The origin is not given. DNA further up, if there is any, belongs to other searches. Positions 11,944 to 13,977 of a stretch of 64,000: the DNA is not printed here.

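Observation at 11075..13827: Two cysteine-less MqnC/MqnE-fold paralogues, one fused to an MqnA-like domain, inside a futalosine-pathway gene row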

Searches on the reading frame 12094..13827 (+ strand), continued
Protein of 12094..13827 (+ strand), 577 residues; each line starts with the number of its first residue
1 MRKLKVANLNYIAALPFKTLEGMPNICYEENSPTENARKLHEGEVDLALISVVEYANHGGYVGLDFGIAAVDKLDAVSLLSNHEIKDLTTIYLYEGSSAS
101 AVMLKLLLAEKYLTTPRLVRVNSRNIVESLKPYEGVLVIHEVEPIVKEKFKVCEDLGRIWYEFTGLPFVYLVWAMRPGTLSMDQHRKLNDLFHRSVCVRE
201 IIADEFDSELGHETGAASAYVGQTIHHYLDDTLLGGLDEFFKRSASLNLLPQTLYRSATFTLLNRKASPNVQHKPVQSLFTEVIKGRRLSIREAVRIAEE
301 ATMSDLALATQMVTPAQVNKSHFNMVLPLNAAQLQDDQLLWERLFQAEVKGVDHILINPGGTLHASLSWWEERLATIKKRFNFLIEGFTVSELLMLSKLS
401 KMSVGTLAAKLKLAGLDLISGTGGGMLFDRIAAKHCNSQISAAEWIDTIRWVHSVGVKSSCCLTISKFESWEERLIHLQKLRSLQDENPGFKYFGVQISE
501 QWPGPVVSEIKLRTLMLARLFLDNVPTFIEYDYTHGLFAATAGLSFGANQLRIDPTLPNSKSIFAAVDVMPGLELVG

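Call 35: predict_structure(alignment_id=A2)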
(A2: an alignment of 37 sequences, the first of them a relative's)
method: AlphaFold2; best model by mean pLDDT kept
length: 577 residues; sequences in the alignment: 37
mean_pLDDT: 86.8   pTM: 0.89
mean pLDDT of the five models: 86.8, 86.1, 85.1, 84.8, 83.8
residues with pLDDT >= 90: 344; 70-90: 159; 50-70: 72; < 50: 2
segments of 3 or more residues with pLDDT < 50: none
pLDDT, mean of each block of 10 residues (from residue 1): 90 90 92 92 94 96 94 85 94 87 96 92 76 87 67 91 95 92 91 93 78 74 91 97 96 87 52 85 94 96 92 69 85 90 92 88 81 95 94 92 94 95 85 69 91 92 90 95 91 90 77 94 91 65 80 79 68 59
secondary structure, 60 per line:
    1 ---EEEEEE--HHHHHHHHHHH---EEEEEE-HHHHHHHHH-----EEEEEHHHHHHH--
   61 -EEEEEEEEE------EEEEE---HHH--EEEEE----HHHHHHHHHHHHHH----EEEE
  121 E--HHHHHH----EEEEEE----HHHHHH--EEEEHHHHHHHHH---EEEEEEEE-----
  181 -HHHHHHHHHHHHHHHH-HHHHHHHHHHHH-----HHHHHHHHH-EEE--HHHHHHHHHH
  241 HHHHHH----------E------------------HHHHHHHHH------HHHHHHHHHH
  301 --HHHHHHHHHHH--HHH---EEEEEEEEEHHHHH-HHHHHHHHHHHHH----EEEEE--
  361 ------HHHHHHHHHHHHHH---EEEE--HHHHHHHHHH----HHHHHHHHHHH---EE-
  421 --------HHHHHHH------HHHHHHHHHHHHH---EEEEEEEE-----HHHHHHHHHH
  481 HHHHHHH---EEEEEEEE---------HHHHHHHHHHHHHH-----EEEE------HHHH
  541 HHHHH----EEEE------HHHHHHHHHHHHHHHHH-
elements in order: E4-9 H12-22 E26-31 H33-41 E47-51 H52-58 E62-70 E77-81 E90-94 H99-112 E117-121 H124-129 E134-139 H144-149 E152-155 H156-164 E168-175 H182-197 H199-210 H216-224 E226-228 H231-246 H276-284 H291-300 H303-313 E322-330 H331-335 H337-349 E354-358 H367-380 E384-387 H390-399 H404-414 H429-435 H442-454 E458-465 H471-487 E491-498 H508-521 E527-530 H537-545 E550-553 H560-576

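Call 41: find_encoding_contigs(protein=P0017, flank=10000, max_places=2)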
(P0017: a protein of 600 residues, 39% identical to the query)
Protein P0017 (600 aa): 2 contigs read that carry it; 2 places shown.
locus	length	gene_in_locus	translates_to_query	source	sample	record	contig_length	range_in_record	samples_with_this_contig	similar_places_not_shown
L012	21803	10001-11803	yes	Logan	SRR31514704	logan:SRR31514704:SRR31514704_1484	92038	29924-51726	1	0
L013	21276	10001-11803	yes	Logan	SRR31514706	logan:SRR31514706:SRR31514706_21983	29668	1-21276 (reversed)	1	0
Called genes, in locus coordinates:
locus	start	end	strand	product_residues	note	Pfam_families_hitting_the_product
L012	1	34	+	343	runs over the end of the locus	-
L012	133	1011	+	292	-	PF01048:PNP_UDP_1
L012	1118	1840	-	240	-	-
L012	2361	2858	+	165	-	-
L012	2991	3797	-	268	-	PF09976:TPR_21 (weak), PF13432:TPR_16 (weak), PF14559:TPR_19 (weak), PF13432:TPR_16 (weak), PF00515:TPR_1 (weak), PF07719:TPR_2 (weak), PF13414:TPR_11, PF14559:TPR_19, +10 more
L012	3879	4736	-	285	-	-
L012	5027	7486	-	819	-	PF00890:FAD_binding_2 (faint), PF01266:DAO, PF01494:FAD_binding_3 (weak), PF04820:Trp_halogenase (faint), PF16350:FAO_M, PF01571:GCV_T, PF04268:SoxG (weak), PF08669:GCV_T_C, +2 more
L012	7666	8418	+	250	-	PF01209:Ubie_methyltran, PF13489:Methyltransf_23 (weak), PF13649:Methyltransf_25, PF08241:Methyltransf_11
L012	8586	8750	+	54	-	-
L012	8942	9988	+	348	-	-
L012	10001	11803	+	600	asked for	PF02621:VitK2_biosynth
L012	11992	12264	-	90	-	-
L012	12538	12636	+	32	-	-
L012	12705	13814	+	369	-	PF01636:APH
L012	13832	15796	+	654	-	PF13641:Glyco_tranf_2_3, PF00535:Glycos_transf_2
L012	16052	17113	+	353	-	PF08545:ACP_syn_III (faint), PF08541:ACP_syn_III_C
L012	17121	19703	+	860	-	PF00561:Abhydrolase_1, PF12697:Abhydrolase_6, PF00501:AMP-binding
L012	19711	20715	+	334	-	PF01073:3Beta_HSD, PF01370:Epimerase, PF04321:RmlD_sub_bind, PF13460:NAD_binding_10 (weak), PF16363:GDP_Man_Dehyd, PF07993:NAD_binding_4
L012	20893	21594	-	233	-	-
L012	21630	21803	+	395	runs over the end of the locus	PF03441:FAD_binding_7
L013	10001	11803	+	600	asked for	PF02621:VitK2_biosynth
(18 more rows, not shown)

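Call 42: search_protein_families(library=ncbifam, proteins=[P0040, P0041, P0042, L012:133-1011:+], max_evalue=0.00001)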
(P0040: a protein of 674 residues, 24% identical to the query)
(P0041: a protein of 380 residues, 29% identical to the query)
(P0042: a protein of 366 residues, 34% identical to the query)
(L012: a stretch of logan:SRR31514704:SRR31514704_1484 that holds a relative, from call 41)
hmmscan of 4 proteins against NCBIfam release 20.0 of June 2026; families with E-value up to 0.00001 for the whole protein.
P0040 (674 aa): 12 families
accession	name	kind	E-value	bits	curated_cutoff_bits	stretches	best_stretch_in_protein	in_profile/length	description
TIGR03699.1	menaquin_MqnC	equivalog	4.7e-136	453.1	428.1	1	329-666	2-341/342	cyclic dehypoxanthinyl futalosine synthase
NF006277.0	PRK08445.1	equivalog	1.2e-113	379.5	576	1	329-667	3-345/348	dehypoxanthine futalosine cyclase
TIGR00423.1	TIGR00423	subfamily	1.1e-103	346.7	260.25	1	364-667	1-310/310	CofH family radical SAM protein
TIGR03700.1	mena_SCO4494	equivalog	3.7e-91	305.7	434.55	1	324-665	5-349/351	aminofutalosine synthase MqnE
TIGR03551.1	F420_cofH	equivalog_domain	1.2e-87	294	374.1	1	343-665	15-343/345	5-amino-6-(D-ribitylamino)uracil--L-tyrosine 4-hydroxyphenyl transferase CofH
NF005609.0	PRK07360.1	equivalog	1.5e-87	293.8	426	1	315-666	6-367/374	7,8-didemethyl-8-hydroxy-5-deazariboflavin synthase subunit CofH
NF006687.0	PRK09234.1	equivalog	9.7e-79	265.5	1018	1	318-669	480-839/849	bifunctional FO biosynthesis protein CofGH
NF006276.0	PRK08444.1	equivalog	1e-65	222.1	560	1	324-667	7-350/353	aminofutalosine synthase MqnE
NF004580.0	PRK05926.1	equivalog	3.8e-56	190.9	583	1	362-637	62-340/370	hypothetical protein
NF004884.0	PRK06245.1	equivalog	7.6e-12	44.7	209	1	360-429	7-73/340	7,8-didemethyl-8-hydroxy-5-deazariboflavin synthase subunit CofG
TIGR03550.1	F420_cofG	equivalog_domain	3.8e-10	39.4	213.35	1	372-623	8-264/322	7,8-didemethyl-8-hydroxy-5-deazariboflavin synthase CofG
TIGR03956.1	rSAM_HydE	equivalog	8.3e-07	28.6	254.6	1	369-593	50-259/340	[FeFe] hydrogenase H-cluster radical SAM maturase HydE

P0041 (380 aa): 13 families
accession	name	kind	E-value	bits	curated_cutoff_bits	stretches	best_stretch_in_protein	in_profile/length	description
TIGR03699.1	menaquin_MqnC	equivalog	8.5e-145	481.9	428.1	1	15-352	2-341/342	cyclic dehypoxanthinyl futalosine synthase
NF006277.0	PRK08445.1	equivalog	1.9e-127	424.9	576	1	14-354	2-346/348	dehypoxanthine futalosine cyclase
TIGR00423.1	TIGR00423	subfamily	1.5e-110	369.3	260.25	1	51-351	2-308/310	CofH family radical SAM protein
TIGR03700.1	mena_SCO4494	equivalog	2.4e-105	352.3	434.55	1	6-351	1-349/351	aminofutalosine synthase MqnE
TIGR03551.1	F420_cofH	equivalog_domain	2.4e-90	302.9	374.1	1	17-351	2-343/345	5-amino-6-(D-ribitylamino)uracil--L-tyrosine 4-hydroxyphenyl transferase CofH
NF005609.0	PRK07360.1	equivalog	1.4e-89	300.5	426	1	3-354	8-369/374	7,8-didemethyl-8-hydroxy-5-deazariboflavin synthase subunit CofH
NF006687.0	PRK09234.1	equivalog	6.1e-79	266.1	1018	1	13-354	489-838/849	bifunctional FO biosynthesis protein CofGH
NF006276.0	PRK08444.1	equivalog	6e-77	259.1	560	1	6-352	3-349/353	aminofutalosine synthase MqnE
NF004580.0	PRK05926.1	equivalog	3.8e-57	194.2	583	1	3-339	15-358/370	hypothetical protein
TIGR03550.1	F420_cofG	equivalog_domain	2.4e-12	46.7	213.35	1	211-311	166-266/322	7,8-didemethyl-8-hydroxy-5-deazariboflavin synthase CofG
NF004884.0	PRK06245.1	equivalog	6.4e-11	41.7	209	0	213-354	175-315/340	7,8-didemethyl-8-hydroxy-5-deazariboflavin synthase subunit CofG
TIGR03956.1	rSAM_HydE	equivalog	4.9e-07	29.3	254.6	1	51-136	46-131/340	[FeFe] hydrogenase H-cluster radical SAM maturase HydE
TIGR03957.1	rSAM_HmdB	equivalog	9.9e-06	25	320.9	0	214-343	188-315/317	5,10-methenyltetrahydromethanopterin hydrogenase cofactor biosynthesis protein HmdB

P0042 (366 aa): 17 families
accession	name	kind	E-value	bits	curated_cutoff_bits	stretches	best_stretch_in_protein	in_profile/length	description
TIGR03700.1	mena_SCO4494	equivalog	6.8e-156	518.6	434.55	1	10-357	2-351/351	aminofutalosine synthase MqnE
TIGR03699.1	menaquin_MqnC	equivalog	9.3e-123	409.4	428.1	1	18-357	2-342/342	cyclic dehypoxanthinyl futalosine synthase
TIGR00423.1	TIGR00423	subfamily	4.7e-122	407.1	260.25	1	53-357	2-310/310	CofH family radical SAM protein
NF006276.0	PRK08444.1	equivalog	1.9e-114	382.4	560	1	11-360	5-353/353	aminofutalosine synthase MqnE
NF005609.0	PRK07360.1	equivalog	8e-108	360.5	426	1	5-361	7-372/374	7,8-didemethyl-8-hydroxy-5-deazariboflavin synthase subunit CofH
TIGR03551.1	F420_cofH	equivalog_domain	5.7e-107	357.5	374.1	1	20-356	2-344/345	5-amino-6-(D-ribitylamino)uracil--L-tyrosine 4-hydroxyphenyl transferase CofH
NF006277.0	PRK08445.1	equivalog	2e-100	336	576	1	18-360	3-348/348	dehypoxanthine futalosine cyclase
NF006687.0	PRK09234.1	equivalog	4.3e-92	309.7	1018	1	9-360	482-840/849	bifunctional FO biosynthesis protein CofGH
NF004580.0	PRK05926.1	equivalog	9.8e-78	261.9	583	1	6-348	15-363/370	hypothetical protein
TIGR03550.1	F420_cofG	equivalog_domain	5.8e-19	68.4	213.35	1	57-312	5-265/322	7,8-didemethyl-8-hydroxy-5-deazariboflavin synthase CofG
NF004884.0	PRK06245.1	equivalog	3e-17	62.5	209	1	45-313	4-273/340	7,8-didemethyl-8-hydroxy-5-deazariboflavin synthase subunit CofG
TIGR03956.1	rSAM_HydE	equivalog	1e-12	48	254.6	1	19-282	11-260/340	[FeFe] hydrogenase H-cluster radical SAM maturase HydE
TIGR03910.1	pyrrolys_PylB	equivalog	3.7e-10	39.2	348.2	1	5-283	4-270/347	methylornithine synthase PylB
TIGR03957.1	rSAM_HmdB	equivalog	3.9e-10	39.4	320.9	1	21-344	3-312/317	5,10-methenyltetrahydromethanopterin hydrogenase cofactor biosynthesis protein HmdB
TIGR00433.2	bioB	equivalog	5.7e-10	38.9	225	0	19-133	3-122/307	biotin synthase BioB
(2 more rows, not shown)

L012:133-1011:+ (292 aa): 10 families
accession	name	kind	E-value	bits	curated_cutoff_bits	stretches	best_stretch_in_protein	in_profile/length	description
NF006054.0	PRK08202.1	equivalog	5.4e-75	252.4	218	1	18-291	6-273/274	purine-nucleoside phosphorylase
TIGR01697.1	PNPH-PUNA-XAPA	subfamily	2.7e-68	230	197.1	1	38-289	3-246/247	inosine/guanosine/xanthosine phosphorylase family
TIGR01700.1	PNPH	equivalog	7.5e-62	209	293.35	1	37-289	2-248/249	purine nucleoside phosphorylase I, inosine and guanosine-specific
TIGR01698.1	PUNP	equivalog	1.5e-55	188.3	302.6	1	39-289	4-244/245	purine-nucleoside phosphorylase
TIGR01699.1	XAPA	equivalog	3e-39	135.1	370.9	1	39-274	4-232/248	xanthosine phosphorylase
TIGR01694.1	MTAP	equivalog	7.3e-17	61.5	274.85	1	75-290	32-239/240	S-methyl-5'-thioadenosine phosphorylase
NF006599.0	PRK09136.1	equivalog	1.2e-16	60.7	223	1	73-289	32-244/247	S-methyl-5'-thioinosine phosphorylase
NF006334.0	PRK08564.1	equivalog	1.9e-15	56.8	382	1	39-290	12-248/267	S-methyl-5'-thioadenosine phosphorylase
NF005876.0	PRK07823.1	equivalog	8.2e-09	35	306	1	76-291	38-244/267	S-methyl-5'-thioadenosine phosphorylase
NF006492.0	PRK08931.1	equivalog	3.2e-08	33.3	437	1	75-234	36-191/291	S-methyl-5'-thioadenosine phosphorylase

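Call 50: find_encoding_contigs(protein=P0041, flank=10000, max_places=2)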
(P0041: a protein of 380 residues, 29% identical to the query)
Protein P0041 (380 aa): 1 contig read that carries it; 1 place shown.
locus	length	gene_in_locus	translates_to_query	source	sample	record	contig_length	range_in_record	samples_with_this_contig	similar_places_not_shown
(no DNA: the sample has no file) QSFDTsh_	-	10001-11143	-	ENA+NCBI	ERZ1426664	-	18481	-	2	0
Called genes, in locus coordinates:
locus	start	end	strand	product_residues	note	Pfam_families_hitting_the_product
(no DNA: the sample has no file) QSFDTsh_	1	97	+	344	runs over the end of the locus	PF03747:ADP_ribosyl_GH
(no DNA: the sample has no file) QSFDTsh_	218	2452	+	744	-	PF12867:DinB_2, PF03781:FGE-sulfatase, PF13489:Methyltransf_23 (weak), PF08241:Methyltransf_11, PF08242:Methyltransf_12 (faint), PF13649:Methyltransf_25 (faint), PF13847:Methyltransf_31 (faint)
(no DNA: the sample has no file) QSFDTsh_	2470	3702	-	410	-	PF00465:Fe-ADH, PF13685:Fe-ADH_2 (weak), PF25137:ADH_Fe_C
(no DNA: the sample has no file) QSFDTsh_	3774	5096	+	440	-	PF00275:EPSP_synthase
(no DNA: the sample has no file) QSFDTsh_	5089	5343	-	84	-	-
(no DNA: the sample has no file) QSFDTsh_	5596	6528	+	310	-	-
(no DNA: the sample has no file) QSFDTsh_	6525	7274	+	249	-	PF00005:ABC_tran, PF13304:AAA_21 (weak)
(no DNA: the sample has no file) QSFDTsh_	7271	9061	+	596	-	PF16949:ABC_tran_2, PF09847:12TM_1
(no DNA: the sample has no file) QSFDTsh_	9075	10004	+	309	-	PF02621:VitK2_biosynth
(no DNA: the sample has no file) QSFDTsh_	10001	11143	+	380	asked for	PF04055:Radical_SAM, PF19288:CofH_C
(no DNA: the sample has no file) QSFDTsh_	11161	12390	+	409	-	PF01979:Amidohydro_1, PF07969:Amidohydro_3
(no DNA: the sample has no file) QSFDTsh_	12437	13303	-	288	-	PF01634:HisG, PF08029:HisG_C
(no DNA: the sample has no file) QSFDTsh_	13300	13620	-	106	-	PF01503:PRA-PH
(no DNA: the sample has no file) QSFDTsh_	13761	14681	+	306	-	PF01745:IPT (weak), PF01715:IPPT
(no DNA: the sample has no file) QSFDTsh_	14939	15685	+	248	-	PF07722:Peptidase_C26, PF00117:GATase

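Call 51: list_cluster_members(proteins=[P0041, P0042, P0040, P0152, P0005, P0031, P0046, P0009, P0037, P0196])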
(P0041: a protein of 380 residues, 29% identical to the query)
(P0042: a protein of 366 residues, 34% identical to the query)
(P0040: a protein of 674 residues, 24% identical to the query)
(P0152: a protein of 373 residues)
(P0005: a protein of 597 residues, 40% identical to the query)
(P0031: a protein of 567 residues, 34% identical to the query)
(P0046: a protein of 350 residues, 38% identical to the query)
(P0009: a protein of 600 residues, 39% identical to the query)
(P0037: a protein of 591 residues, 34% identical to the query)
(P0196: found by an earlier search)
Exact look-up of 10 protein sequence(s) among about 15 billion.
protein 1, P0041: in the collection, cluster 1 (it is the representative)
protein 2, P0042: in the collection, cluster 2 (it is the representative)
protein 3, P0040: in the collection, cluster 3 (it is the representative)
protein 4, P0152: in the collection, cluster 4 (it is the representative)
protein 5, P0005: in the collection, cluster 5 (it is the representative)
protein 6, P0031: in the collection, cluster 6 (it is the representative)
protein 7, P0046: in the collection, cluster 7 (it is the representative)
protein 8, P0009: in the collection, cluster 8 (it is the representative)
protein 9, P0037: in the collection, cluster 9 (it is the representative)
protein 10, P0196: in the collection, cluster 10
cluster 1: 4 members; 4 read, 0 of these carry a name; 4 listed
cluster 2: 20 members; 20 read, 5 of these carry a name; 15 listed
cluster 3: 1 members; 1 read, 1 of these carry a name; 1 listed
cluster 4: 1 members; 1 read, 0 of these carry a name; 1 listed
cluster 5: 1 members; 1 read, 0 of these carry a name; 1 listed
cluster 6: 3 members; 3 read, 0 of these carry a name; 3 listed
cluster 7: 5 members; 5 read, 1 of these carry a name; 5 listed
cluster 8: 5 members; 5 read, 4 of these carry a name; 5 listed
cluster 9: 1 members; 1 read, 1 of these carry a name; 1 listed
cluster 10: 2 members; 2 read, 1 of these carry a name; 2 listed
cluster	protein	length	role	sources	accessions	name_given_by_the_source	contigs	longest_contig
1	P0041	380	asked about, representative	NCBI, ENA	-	-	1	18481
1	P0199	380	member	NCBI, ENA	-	-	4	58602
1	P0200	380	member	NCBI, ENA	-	-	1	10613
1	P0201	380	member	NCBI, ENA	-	-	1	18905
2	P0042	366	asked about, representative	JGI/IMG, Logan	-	-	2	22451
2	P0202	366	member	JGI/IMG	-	aminodeoxyfutalosine synthase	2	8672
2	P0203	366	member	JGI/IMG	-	aminodeoxyfutalosine synthase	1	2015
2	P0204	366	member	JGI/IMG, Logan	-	aminodeoxyfutalosine synthase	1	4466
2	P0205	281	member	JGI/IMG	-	aminodeoxyfutalosine synthase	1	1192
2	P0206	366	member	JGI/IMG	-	aminodeoxyfutalosine synthase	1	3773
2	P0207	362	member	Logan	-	-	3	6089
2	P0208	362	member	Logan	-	-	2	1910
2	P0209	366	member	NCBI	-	-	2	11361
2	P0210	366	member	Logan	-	-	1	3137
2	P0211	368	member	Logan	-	-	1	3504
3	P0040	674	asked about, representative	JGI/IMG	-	cyclic dehypoxanthinyl futalosine synthase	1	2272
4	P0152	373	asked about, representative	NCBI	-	-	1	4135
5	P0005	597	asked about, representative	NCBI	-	-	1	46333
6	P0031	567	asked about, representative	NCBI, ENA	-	-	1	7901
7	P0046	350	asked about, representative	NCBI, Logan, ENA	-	-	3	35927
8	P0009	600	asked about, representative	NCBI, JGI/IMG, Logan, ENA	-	2-iminoacetate synthase ThiH/predicted solute-binding protein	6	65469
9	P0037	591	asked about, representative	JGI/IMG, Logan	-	predicted solute-binding protein/2-iminoacetate synthase ThiH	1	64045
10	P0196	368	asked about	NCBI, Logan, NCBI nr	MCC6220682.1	MAG: hypothetical protein IT291_05505 [Deltaproteobacteria bacterium] | hypothetical protein [Deltaproteobacteria bacterium]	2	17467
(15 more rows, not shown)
